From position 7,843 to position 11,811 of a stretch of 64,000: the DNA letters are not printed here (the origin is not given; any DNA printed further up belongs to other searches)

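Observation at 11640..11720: Frameshifting deletion in irp1 at the carrier-domain/cyclisation-domain boundary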

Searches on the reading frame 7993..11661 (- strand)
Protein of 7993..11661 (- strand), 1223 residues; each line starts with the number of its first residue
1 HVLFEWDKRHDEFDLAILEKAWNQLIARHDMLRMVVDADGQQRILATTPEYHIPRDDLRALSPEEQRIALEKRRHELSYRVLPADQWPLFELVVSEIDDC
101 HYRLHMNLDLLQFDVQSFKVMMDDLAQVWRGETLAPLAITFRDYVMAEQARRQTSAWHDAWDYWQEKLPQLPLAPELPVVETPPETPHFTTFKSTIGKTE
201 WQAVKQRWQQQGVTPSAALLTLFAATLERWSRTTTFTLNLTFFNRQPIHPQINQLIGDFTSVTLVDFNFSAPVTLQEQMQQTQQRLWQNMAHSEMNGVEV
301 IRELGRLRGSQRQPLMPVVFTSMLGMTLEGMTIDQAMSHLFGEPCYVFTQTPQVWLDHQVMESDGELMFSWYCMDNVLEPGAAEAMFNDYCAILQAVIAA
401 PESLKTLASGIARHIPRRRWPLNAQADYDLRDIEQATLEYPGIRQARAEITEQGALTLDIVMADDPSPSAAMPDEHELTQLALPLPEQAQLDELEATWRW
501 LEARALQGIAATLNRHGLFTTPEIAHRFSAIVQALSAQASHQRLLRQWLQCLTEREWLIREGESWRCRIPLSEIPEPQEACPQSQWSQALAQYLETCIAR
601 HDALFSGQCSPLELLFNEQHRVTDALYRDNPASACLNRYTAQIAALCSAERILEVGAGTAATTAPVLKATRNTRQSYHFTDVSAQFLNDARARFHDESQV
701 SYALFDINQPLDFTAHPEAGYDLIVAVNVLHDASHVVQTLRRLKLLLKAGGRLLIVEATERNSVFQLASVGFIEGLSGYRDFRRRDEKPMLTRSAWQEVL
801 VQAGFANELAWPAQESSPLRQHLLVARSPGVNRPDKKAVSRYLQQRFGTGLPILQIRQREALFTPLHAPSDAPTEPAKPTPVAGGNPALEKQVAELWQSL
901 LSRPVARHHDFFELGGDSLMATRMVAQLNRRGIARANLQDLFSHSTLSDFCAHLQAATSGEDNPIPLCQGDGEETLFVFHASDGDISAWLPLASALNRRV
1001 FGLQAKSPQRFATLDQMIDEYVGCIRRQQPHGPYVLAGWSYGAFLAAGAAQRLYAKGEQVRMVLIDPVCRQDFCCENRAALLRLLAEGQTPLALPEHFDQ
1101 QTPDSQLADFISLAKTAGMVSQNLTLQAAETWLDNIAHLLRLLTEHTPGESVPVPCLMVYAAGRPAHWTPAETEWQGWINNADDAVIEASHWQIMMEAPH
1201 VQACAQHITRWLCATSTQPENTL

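Call 30: search_protein_families(library=pfam, proteins=[window:7993-11661:-], max_evalue=1e-8)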
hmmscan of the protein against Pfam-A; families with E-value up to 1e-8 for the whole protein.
window:7993-11661:- (1223 aa): 5 families
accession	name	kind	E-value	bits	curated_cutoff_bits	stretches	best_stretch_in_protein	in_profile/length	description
PF00668.25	Condensation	-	1.3e-33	116.9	30.6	1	9-326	35-362/456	Condensation domain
PF00975.26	Thioesterase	-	4e-20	73.4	26.4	1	975-1066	2-101/226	Thioesterase domain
PF08242.18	Methyltransf_12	-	1.1e-19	71.4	30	1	653-753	1-98/98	Methyltransferase domain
PF00550.31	PP-binding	-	2.8e-14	53.5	20.8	1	892-954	2-67/67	Phosphopantetheine attachment site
PF13649.12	Methyltransf_25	-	4.8e-09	37.2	27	0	652-751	1-97/97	Methyltransferase domain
